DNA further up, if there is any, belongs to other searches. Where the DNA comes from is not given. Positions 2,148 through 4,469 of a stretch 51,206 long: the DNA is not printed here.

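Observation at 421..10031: GRE pair sits at the head of a cytoplasmic glycan-processing cluster (AraC, DUF5107-TPR, two GH-like enzymes)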

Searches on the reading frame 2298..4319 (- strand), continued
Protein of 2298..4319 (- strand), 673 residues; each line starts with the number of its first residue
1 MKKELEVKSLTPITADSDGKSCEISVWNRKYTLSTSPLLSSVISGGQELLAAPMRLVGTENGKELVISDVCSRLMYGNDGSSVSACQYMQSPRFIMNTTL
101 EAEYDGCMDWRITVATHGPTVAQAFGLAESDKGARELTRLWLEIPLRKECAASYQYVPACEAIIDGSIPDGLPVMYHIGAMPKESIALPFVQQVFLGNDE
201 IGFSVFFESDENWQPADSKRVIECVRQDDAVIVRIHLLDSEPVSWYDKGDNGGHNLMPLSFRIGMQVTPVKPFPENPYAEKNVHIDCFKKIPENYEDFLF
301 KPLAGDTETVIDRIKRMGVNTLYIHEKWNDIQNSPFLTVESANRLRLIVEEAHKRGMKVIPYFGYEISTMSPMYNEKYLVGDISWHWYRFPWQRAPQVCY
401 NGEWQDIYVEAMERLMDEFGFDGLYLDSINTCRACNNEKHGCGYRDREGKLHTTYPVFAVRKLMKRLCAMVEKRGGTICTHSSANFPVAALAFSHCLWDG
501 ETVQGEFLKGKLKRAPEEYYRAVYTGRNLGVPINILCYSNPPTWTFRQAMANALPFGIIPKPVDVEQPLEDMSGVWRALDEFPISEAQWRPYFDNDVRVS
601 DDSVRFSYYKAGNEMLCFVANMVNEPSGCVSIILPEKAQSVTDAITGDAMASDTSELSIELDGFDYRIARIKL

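Call 63: fold_search(model_id=the predicted structure, library=pdb)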
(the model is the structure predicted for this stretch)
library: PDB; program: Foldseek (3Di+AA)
matches with E <= 10: 1540; with E <= 0.001: 673
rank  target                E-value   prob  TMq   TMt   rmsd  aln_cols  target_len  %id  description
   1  8x1b                  3.7e-20  1.00  0.49  0.50  10.0       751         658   11  Cryo-EM structure of FpGalactosaminidase from Flavonifractor plautii in apo state (released 2024-11-13)
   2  5a55                  6.3e-17  1.00  0.34  0.25  15.3       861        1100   10  The native structure of GH101 from Streptococcus pneumoniae TIGR4 (released 2015-09-02)
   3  5e1q_A                1.4e-16  1.00  0.37  0.38  12.6       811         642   10  Mutant (D415G) GH97 alpha-galactosidase in complex with Gal-Lac (released 2016-10-05)
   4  3a24_A                3.2e-16  1.00  0.37  0.38  13.9       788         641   11  Crystal structure of BT1871 retaining glycosidase (released 2009-10-06)
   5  4fnu_A                3.8e-16  1.00  0.50  0.47  10.3       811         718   10  Crystal structure of GH36 alpha-galactosidase AgaA A355E D478A from Geobacillus stearothermophilus in complex with sta (released 2012-10-03)
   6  5a56_A                5.9e-16  1.00  0.34  0.24  14.0       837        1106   10  The structure of GH101 from Streptococcus pneumoniae TIGR4 in complex with 1-O-methyl-T-antigen (released 2015-09-02)
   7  5xfm_B                2.5e-15  1.00  0.36  0.38  14.1       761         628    9  Crystal structure of beta-arabinopyranosidase (released 2018-02-28)
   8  5xfm_D                2.7e-15  1.00  0.37  0.39  13.5       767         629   10  Crystal structure of beta-arabinopyranosidase (released 2018-02-28)
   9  4fnp_A                2.8e-15  1.00  0.47  0.45  10.3       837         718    9  Crystal structure of GH36 alpha-galactosidase AgaA A355E from Geobacillus stearothermophilus (released 2012-10-03)
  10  1jf6_A                3.3e-15  1.00  0.39  0.44  13.0       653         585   13  Crystal structure of thermoactinomyces vulgaris r-47 alpha-amylase mutant F286Y (released 2002-05-22)
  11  1wzl_A                3.3e-15  1.00  0.38  0.42  13.1       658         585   13  Thermoactinomyces vulgaris R-47 alpha-amylase II (TVA II) mutatnt R469L (released 2005-03-22)
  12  1wzm_A                5.1e-15  1.00  0.37  0.42  13.6       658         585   13  Thermoactinomyces vulgaris R-47 alpha-amylase II (TVA II) mutatnt R469K (released 2005-03-22)
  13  1vfm_A                8.0e-15  1.00  0.37  0.42  13.6       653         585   13  Crystal structure of Thermoactinomyces vulgaris R-47 alpha-amylase 2/alpha-cyclodextrin complex (released 2005-02-08)
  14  5xfm_A                8.9e-15  1.00  0.36  0.37  14.3       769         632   10  Crystal structure of beta-arabinopyranosidase (released 2018-02-28)
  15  4fnt_A                1.4e-14  1.00  0.47  0.44  10.9       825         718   10  Crystal structure of GH36 alpha-galactosidase AgaA A355E D548N from Geobacillus stearothermophilus in complex with raf (released 2012-10-03)
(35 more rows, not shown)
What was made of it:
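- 2298..4319 (-): 673-aa uncharacterised glycosidase-fold protein ('GH673'): N beta-sandwich, (beta/alpha)8 barrel, C beta-sandwich. Foldseek top hits are GH36 FpGalactosaminidase 8x1b (3.7e-20), GH101, GH97, GH36 AgaA, GH13 and GH31, with TM <=0.5 and ~10% identity (call 63).
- Closest known: Clan GH-D-type alpha-galactosidases/galactosaminidases. Same: GH673 has the same three-domain architecture, with top Foldseek hits at probability 1.0 (call 63).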

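Call 64: find_related_loci(query=A5, collection=metagenome_contigs, flank=10000)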
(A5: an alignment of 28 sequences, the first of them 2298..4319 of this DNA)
Query A5 (673 aa) in metagenome_contigs; peptide patterns used: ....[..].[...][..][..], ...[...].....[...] (x = any residue, [..] = any of these).
513 stretches matched a pattern; 409 encode a relative of the query (tblastn E <= 1e-3); the best 80 are kept; 80 distinct loci.
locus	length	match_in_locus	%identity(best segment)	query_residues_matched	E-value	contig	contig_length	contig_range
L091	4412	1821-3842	64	4-672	0e+0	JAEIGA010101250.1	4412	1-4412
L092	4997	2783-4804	64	4-672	0e+0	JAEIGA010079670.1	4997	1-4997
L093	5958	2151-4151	52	2-668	0e+0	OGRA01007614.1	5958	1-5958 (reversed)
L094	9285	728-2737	47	7-673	0e+0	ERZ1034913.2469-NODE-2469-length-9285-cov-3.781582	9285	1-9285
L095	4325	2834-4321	49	17-508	3e-168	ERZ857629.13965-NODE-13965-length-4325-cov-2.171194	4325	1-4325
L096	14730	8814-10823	40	7-668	2e-162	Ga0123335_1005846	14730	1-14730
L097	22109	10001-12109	37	1-672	2e-161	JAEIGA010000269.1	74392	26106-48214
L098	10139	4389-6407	40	11-668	3e-161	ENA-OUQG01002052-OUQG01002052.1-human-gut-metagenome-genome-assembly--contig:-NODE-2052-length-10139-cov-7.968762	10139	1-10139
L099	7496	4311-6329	40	11-668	2e-161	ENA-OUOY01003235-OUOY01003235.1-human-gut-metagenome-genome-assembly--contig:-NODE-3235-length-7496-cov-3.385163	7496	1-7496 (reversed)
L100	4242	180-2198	40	11-668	9e-166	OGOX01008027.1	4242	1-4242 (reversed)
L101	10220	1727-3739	39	13-668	2e-159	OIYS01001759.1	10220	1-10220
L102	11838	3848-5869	41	11-668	6e-158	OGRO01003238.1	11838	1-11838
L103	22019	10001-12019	40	12-668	4e-157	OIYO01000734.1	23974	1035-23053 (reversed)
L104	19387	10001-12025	39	12-668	4e-154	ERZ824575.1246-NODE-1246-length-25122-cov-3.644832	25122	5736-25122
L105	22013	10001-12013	40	8-672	2e-153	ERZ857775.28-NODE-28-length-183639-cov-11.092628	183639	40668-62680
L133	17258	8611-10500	34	1-661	1e-122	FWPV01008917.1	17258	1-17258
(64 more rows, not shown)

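Call 68: search_protein_families(library=ncbifam, proteins=[L103:2398-4521:-, L103:4540-5298:-, L103:5298-6218:+, L103:6616-7782:+, L103:12330-13109:-, L103:13232-15472:+, L103:15513-16427:+, L103:17435-18262:-, L103:18376-20658:+, L133:2297-4483:-], max_evalue=0.00001)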
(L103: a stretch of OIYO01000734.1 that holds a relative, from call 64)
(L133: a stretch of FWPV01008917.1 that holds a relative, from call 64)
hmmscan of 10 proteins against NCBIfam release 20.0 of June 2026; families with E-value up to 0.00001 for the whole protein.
L103:2398-4521:- (707 aa): 12 families
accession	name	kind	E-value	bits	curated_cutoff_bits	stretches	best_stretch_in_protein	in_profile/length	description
NF048011.1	SfplDhtHpsGDes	equivalog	4.4e-86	289.9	1000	1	99-706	182-820/821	(2S)-3-sulfopropanediol dehydratase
NF043068.1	glycl_HYPD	equivalog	7.8e-82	275.6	1100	1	105-705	155-782/784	trans-4-hydroxy-L-proline dehydratase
TIGR01774.1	PFL2-3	subfamily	4.2e-79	266.7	678.2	1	105-705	157-784/786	formate C-acetyltransferase/glycerol dehydratase family glycyl radical enzyme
TIGR04394.1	choline_CutC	equivalog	3.8e-71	240.7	1050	1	117-704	172-785/789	choline trimethylamine-lyase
NF033718.1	indole_decarb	equivalog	1e-66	225.8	1100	2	118-507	233-647/868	indoleacetate decarboxylase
NF048009.1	SfplDhtHpfGKleb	equivalog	4.5e-62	210.3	1000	1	105-704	184-821/824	(2S)-3-sulfopropanediol dehydratase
NF007437.0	PRK09983.1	equivalog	4.4e-57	193.7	1109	1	105-705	156-763/765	formate C-acetyltransferase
NF033715.1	glycyl_HPDL_Lrg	equivalog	5.6e-50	170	1150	2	398-704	571-898/901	4-hydroxyphenylacetate decarboxylase large subunit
TIGR01255.1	pyr_form_ly_1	equivalog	4.4e-21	75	994.2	1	519-705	550-741/744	formate C-acetyltransferase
NF038360.1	rad_fix_GrcA3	exception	3.4e-15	55.9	158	1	633-706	3-76/78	autonomous glycyl radical cofactor GrcA3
NF008341.1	PRK11127.1-1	equivalog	7.2e-08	32.3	145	1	652-706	24-78/80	autonomous glycyl radical cofactor GrcA2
TIGR04365.1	spare_glycyl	equivalog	2.3e-06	27.9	170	1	649-704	67-122/126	autonomous glycyl radical cofactor GrcA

L103:4540-5298:- (252 aa): 228 families (the best 25 are shown)
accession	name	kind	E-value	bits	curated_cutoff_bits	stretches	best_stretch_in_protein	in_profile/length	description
NF005559.1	PRK07231.1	subfamily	2.3e-51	174.7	215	1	11-250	5-248/249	glucose 1-dehydrogenase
TIGR01830.1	3oxo_ACP_reduc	equivalog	1.3e-48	165.8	297.75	1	14-248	2-237/239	3-oxoacyl-[acyl-carrier-protein] reductase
NF009466.0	PRK12826.1-2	subfamily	9.1e-47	159.6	222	1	11-249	4-244/248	3-oxoacyl-ACP reductase FabG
NF004198.0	PRK05653.1-3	equivalog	4.1e-45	154.2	296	1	6-250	3-247/248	3-oxoacyl-ACP reductase FabG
NF005309.0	PRK06841.1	subfamily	1.9e-44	152.1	286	1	11-252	16-255/255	GolD/DthD family dehydrogenase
NF052558.1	MBtsdlDhBudC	equivalog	2.7e-42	145.1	270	1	11-250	4-242/250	meso-2,3-butanediol dehydrogenase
NF009468.0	PRK12826.1-4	equivalog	4.1e-42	144.6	318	1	10-249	7-247/256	SDR family oxidoreductase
NF009464.0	PRK12824.1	subfamily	6.5e-42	143.9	269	1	10-250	2-243/245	3-oxoacyl-ACP reductase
TIGR02415.1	23BDH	subfamily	1.8e-41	142.2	304.35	1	12-249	2-251/254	acetoin reductase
NF004791.0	PRK06138.1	equivalog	2.9e-41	141.4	312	1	11-251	6-251/252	SDR family oxidoreductase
NF004197.0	PRK05653.1-1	equivalog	3.1e-41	141.7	332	1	10-249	7-246/249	3-oxoacyl-ACP reductase FabG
NF009384.0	PRK12743.1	equivalog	3.2e-41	141.3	264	1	9-250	5-248/258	SDR family oxidoreductase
NF005067.0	PRK06484.1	equivalog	5.4e-41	140.7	713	1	5-250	4-252/524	short chain dehydrogenase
NF004847.0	PRK06198.1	subfamily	1.2e-39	136.2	240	1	9-246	6-252/269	oxidoreductase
TIGR01829.1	AcAcCoA_reduct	subfamily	4.1e-39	134.7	302.1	1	13-249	3-240/242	acetoacetyl-CoA reductase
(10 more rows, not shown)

L103:5298-6218:+ (306 aa): 28 families (the best 25 are shown)
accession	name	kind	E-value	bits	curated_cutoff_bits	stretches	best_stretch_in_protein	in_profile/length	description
NF049968.1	QhpR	equivalog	2.4e-16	59.8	250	1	216-304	197-284/284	AraC-like transcriptional regulator QhpR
NF006902.0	PRK09393.1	equivalog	4.2e-16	59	425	1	205-305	221-320/327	transcriptional regulator FtrA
NF010028.0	PRK13503.1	equivalog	2.9e-15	56.4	288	1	183-305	151-271/278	HTH-type transcriptional activator RhaS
NF049932.1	TranspRegBtr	equivalog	4.4e-15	55.2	900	1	176-303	138-262/531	bacillibactin transport transcriptional regulator Btr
NF047455.1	TF_Staph_AryK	equivalog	2.2e-14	52.7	850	1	199-305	152-257/759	transcriptional regulator AryK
NF007584.0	PRK10219.1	equivalog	7.9e-14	51.9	174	1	211-305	12-105/107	superoxide response transcriptional regulator SoxS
NF012228.1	RobA_TF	equivalog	1.7e-13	50.7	380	1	220-305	18-103/286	MDR efflux pump AcrAB transcriptional activator RobA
NF007860.0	PRK10572.1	equivalog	4.5e-13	48.7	208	1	197-305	176-283/292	arabinose operon transcriptional regulator AraC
TIGR04094.1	adjacent_YSIRK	equivalog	3e-12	46.2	200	1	197-304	278-383/383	YSIRK-targeted surface antigen transcriptional regulator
NF007693.0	PRK10371.1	equivalog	8.5e-12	44.9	253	1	200-305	194-298/309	transcriptional regulator MelR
NF047788.1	TransRegPocR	equivalog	1.4e-11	44.2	500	1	197-305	182-289/296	transcriptional regulator PocR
NF007243.0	PRK09685.1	equivalog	1.5e-11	44.2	199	1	207-305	201-300/303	transcriptional regulator FeaR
NF007633.0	PRK10296.1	equivalog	1.6e-11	44.3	264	1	78-305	46-273/280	transcriptional regulator ChbR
NF041686.2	ant_diox_reg_AndR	equivalog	1.9e-11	44.2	350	1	211-301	224-315/321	anthranilate 1,2-dioxygenase regulatory protein AndR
NF011701.0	PRK15121.1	equivalog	3.1e-11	43.3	426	1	220-305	20-105/289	MDR efflux pump AcrAB transcriptional activator RobA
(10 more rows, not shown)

L103:6616-7782:+ (388 aa): 9 families
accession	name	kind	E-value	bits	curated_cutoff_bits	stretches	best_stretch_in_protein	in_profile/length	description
NF007075.0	PRK09526.1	subfamily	1.4e-13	50.5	340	1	96-282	158-343/358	LacI family DNA-binding transcriptional regulator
TIGR01481.1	ccpA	equivalog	2.2e-11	43.8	442.35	1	71-270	131-329/330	catabolite control protein A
NF008269.0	PRK11041.1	equivalog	3.2e-10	39.6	436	1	109-243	174-310/342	DNA-binding transcriptional regulator CytR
NF047341.1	lactose_RbsR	equivalog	1.3e-09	37.8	382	1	106-271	166-329/331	ribose utilization transcriptional repressor RbsR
NF052440.1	TransRegGNTRPSEAE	equivalog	1.4e-08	34.2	400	1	94-260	155-323/333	HTH-type transcriptional regulator GntR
NF007743.0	PRK10423.1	equivalog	6.3e-07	28.8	531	1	110-243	168-303/330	ribose operon transcriptional repressor RbsR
NF007979.0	PRK10703.1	equivalog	9.6e-07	28.2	501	1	110-244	169-305/341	HTH-type transcriptional repressor PurR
NF011563.0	PRK14987.1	equivalog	3.1e-06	26.7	433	0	175-237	236-298/331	gluconate operon transcriptional repressor GntR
NF047913.1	TransRegIdnR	equivalog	7.2e-06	25.5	500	0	113-241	174-302/331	DNA-binding transcriptional regulator IdnR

L103:12330-13109:- (259 aa): 24 families
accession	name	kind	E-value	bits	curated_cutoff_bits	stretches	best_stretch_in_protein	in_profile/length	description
TIGR04094.1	adjacent_YSIRK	equivalog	7.7e-17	61.3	200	1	158-256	284-380/383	YSIRK-targeted surface antigen transcriptional regulator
NF007860.0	PRK10572.1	equivalog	1.1e-16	60.5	208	1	49-257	64-280/292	arabinose operon transcriptional regulator AraC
NF049932.1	TranspRegBtr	equivalog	4.4e-16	58.5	900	1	161-257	166-261/531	bacillibactin transport transcriptional regulator Btr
NF010028.0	PRK13503.1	equivalog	4.9e-15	55.7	288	1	115-258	131-269/278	HTH-type transcriptional activator RhaS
NF047455.1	TF_Staph_AryK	equivalog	1.5e-14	53.3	850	1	159-257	157-254/759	transcriptional regulator AryK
NF007243.0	PRK09685.1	equivalog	6.2e-14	52.1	199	1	158-257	197-297/303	transcriptional regulator FeaR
NF052534.1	RzbtTranRegRhrA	equivalog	4.5e-13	49.1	500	1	132-258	180-307/312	rhizobactin biosynthesis transcriptional regulator RhrA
NF047788.1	TransRegPocR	equivalog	1.1e-12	47.8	500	1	161-256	191-285/296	transcriptional regulator PocR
NF006902.0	PRK09393.1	equivalog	1.4e-12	47.4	425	1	158-256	219-316/327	transcriptional regulator FtrA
NF033869.1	viru_reg_Rsp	equivalog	8e-12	44.4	400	1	158-256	146-243/701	AraC family transcriptional regulator Rsp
NF052371.1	TransRegGbdRPseu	equivalog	7.7e-11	41.6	480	1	174-257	239-322/365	choline metabolism transcriptional regulator GbdR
NF007633.0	PRK10296.1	equivalog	2.6e-10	40.3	264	1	131-257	140-270/280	transcriptional regulator ChbR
NF041686.2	ant_diox_reg_AndR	equivalog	9.7e-10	38.5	350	1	164-257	222-316/321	anthranilate 1,2-dioxygenase regulatory protein AndR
NF049968.1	QhpR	equivalog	3.8e-09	36.1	250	1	163-257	189-282/284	AraC-like transcriptional regulator QhpR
NF007693.0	PRK10371.1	equivalog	4.4e-09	35.9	253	1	156-256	195-294/309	transcriptional regulator MelR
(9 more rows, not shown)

L103:13232-15472:+ (746 aa): 12 families
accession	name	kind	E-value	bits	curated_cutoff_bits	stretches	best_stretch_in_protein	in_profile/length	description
NF043068.1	glycl_HYPD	equivalog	1.4e-92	311.1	1100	1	178-744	195-782/784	trans-4-hydroxy-L-proline dehydratase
TIGR01774.1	PFL2-3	subfamily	1.9e-85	287.7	678.2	1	136-743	155-783/786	formate C-acetyltransferase/glycerol dehydratase family glycyl radical enzyme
NF048011.1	SfplDhtHpsGDes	equivalog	1.8e-79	268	1000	1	139-744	186-819/821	(2S)-3-sulfopropanediol dehydratase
NF048009.1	SfplDhtHpfGKleb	equivalog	8.8e-76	255.6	1000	1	129-743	175-821/824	(2S)-3-sulfopropanediol dehydratase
TIGR04394.1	choline_CutC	equivalog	2.7e-67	228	1050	1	146-741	168-783/789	choline trimethylamine-lyase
NF033718.1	indole_decarb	equivalog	1.7e-56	192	1100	2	596-743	718-865/868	indoleacetate decarboxylase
NF033715.1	glycyl_HPDL_Lrg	equivalog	7.4e-56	189.5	1150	2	557-743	712-898/901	4-hydroxyphenylacetate decarboxylase large subunit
NF007437.0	PRK09983.1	equivalog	8e-55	186.2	1109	1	137-742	155-761/765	formate C-acetyltransferase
TIGR01255.1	pyr_form_ly_1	equivalog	8.7e-22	77.4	994.2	1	224-741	234-738/744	formate C-acetyltransferase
NF038360.1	rad_fix_GrcA3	exception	4.5e-15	55.5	158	1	678-741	9-72/78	autonomous glycyl radical cofactor GrcA3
TIGR04365.1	spare_glycyl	equivalog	5.6e-09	36.3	170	1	688-741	67-120/126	autonomous glycyl radical cofactor GrcA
NF008341.1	PRK11127.1-1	equivalog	8.1e-09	35.4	145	1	684-739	17-72/80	autonomous glycyl radical cofactor GrcA2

L103:15513-16427:+ (304 aa): 2 families
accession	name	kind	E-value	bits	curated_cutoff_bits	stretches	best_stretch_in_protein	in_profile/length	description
TIGR00950.1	2A78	equivalog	1.6e-22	80.2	230.2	1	57-288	27-262/264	carboxylate/amino acid/amine transporter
NF008432.0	PRK11272.1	equivalog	8.8e-20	71.1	270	1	16-293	19-286/294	drug/metabolite exporter YedA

L103:17435-18262:- (275 aa): 24 families
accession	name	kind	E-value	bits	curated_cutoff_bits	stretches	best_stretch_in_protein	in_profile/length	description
NF007860.0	PRK10572.1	equivalog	7.7e-22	77.5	208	1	111-270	129-286/292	arabinose operon transcriptional regulator AraC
NF047455.1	TF_Staph_AryK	equivalog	7.6e-19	67.4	850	1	143-269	134-259/759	transcriptional regulator AryK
NF010028.0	PRK13503.1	equivalog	3.7e-17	62.6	288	1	147-270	149-274/278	HTH-type transcriptional activator RhaS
NF007243.0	PRK09685.1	equivalog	9.2e-16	58.1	199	1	31-268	57-301/303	transcriptional regulator FeaR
TIGR04094.1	adjacent_YSIRK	equivalog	1.7e-15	56.9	200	1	161-266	280-383/383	YSIRK-targeted surface antigen transcriptional regulator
NF047788.1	TransRegPocR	equivalog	4.3e-15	55.8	500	1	154-270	177-292/296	transcriptional regulator PocR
NF049932.1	TranspRegBtr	equivalog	7.2e-14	51.2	900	1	143-269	147-266/531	bacillibactin transport transcriptional regulator Btr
NF007693.0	PRK10371.1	equivalog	3.6e-12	46.1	253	1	153-268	185-299/309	transcriptional regulator MelR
TIGR02297.1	HpaA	equivalog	4.2e-11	42.6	274.65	1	141-267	161-286/287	4-hydroxyphenylacetate catabolism regulatory protein HpaA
NF010026.0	PRK13501.1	equivalog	5.5e-11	42.2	363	1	198-270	207-279/290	HTH-type transcriptional activator RhaR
NF006902.0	PRK09393.1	equivalog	1.7e-10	40.6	425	1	163-268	217-321/327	transcriptional regulator FtrA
NF010025.2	PRK13500.1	equivalog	2.7e-10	40.3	525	1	198-268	207-277/282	HTH-type transcriptional activator RhaR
NF049968.1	QhpR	equivalog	3.6e-10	39.5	250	1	218-266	236-284/284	AraC-like transcriptional regulator QhpR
NF052371.1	TransRegGbdRPseu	equivalog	6e-10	38.7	480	1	159-269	218-327/365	choline metabolism transcriptional regulator GbdR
NF033869.1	viru_reg_Rsp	equivalog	2.3e-09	36.3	400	1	162-268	143-248/701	AraC family transcriptional regulator Rsp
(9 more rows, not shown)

L103:18376-20658:+ (760 aa): 12 families
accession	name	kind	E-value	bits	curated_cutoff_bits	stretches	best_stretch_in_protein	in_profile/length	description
TIGR01774.1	PFL2-3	subfamily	1.3e-82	278.3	678.2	1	145-757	155-782/786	formate C-acetyltransferase/glycerol dehydratase family glycyl radical enzyme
NF043068.1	glycl_HYPD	equivalog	3.4e-69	233.8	1100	1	175-757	188-780/784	trans-4-hydroxy-L-proline dehydratase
NF048011.1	SfplDhtHpsGDes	equivalog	2.9e-68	230.9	1000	1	155-757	193-817/821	(2S)-3-sulfopropanediol dehydratase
TIGR04394.1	choline_CutC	equivalog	1.3e-65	222.4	1050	1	185-757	203-784/789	choline trimethylamine-lyase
NF048009.1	SfplDhtHpfGKleb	equivalog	6.5e-65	219.7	1000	1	144-757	181-820/824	(2S)-3-sulfopropanediol dehydratase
NF007437.0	PRK09983.1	equivalog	3.9e-60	203.8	1109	1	146-757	155-761/765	formate C-acetyltransferase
NF033718.1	indole_decarb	equivalog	8.4e-41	140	1100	2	196-564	270-644/868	indoleacetate decarboxylase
NF033715.1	glycyl_HPDL_Lrg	equivalog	6.1e-39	133.5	1150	2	182-565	271-679/901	4-hydroxyphenylacetate decarboxylase large subunit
TIGR01255.1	pyr_form_ly_1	equivalog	7.4e-16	57.8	994.2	1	626-758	597-740/744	formate C-acetyltransferase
NF038360.1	rad_fix_GrcA3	exception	3e-15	56.1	158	1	707-759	23-75/78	autonomous glycyl radical cofactor GrcA3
TIGR04365.1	spare_glycyl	equivalog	1.5e-12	47.9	170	1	708-758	72-122/126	autonomous glycyl radical cofactor GrcA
NF008341.1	PRK11127.1-1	equivalog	3.9e-10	39.6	145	1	710-759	28-77/80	autonomous glycyl radical cofactor GrcA2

L133:2297-4483:- (728 aa): 12 families
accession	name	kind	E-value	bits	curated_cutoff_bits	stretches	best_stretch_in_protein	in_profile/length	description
TIGR01774.1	PFL2-3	subfamily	2.2e-128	429.7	678.2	1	128-727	156-786/786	formate C-acetyltransferase/glycerol dehydratase family glycyl radical enzyme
NF043068.1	glycl_HYPD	equivalog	3.5e-102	342.9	1100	1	127-726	153-783/784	trans-4-hydroxy-L-proline dehydratase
NF048011.1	SfplDhtHpsGDes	equivalog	2.2e-98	330.6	1000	1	132-726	188-820/821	(2S)-3-sulfopropanediol dehydratase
NF007437.0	PRK09983.1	equivalog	1.6e-97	327.4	1109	1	127-727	154-765/765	formate C-acetyltransferase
TIGR04394.1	choline_CutC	equivalog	5.5e-94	316.2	1050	1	133-724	163-785/789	choline trimethylamine-lyase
NF048009.1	SfplDhtHpfGKleb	equivalog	5.2e-93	312.6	1000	1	126-725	181-822/824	(2S)-3-sulfopropanediol dehydratase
NF033718.1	indole_decarb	equivalog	1.7e-80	271.4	1100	2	529-726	670-867/868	indoleacetate decarboxylase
NF033715.1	glycyl_HPDL_Lrg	equivalog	7e-70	235.9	1150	3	539-726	712-900/901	4-hydroxyphenylacetate decarboxylase large subunit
TIGR01255.1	pyr_form_ly_1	equivalog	2.3e-30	105.7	994.2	1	490-726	511-742/744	formate C-acetyltransferase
NF038360.1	rad_fix_GrcA3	exception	5.9e-21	74.3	158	1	655-726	5-76/78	autonomous glycyl radical cofactor GrcA3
NF008341.1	PRK11127.1-1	equivalog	2.4e-17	62.7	145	1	667-726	19-78/80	autonomous glycyl radical cofactor GrcA2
TIGR04365.1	spare_glycyl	equivalog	7.4e-13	48.9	170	1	668-724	66-122/126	autonomous glycyl radical cofactor GrcA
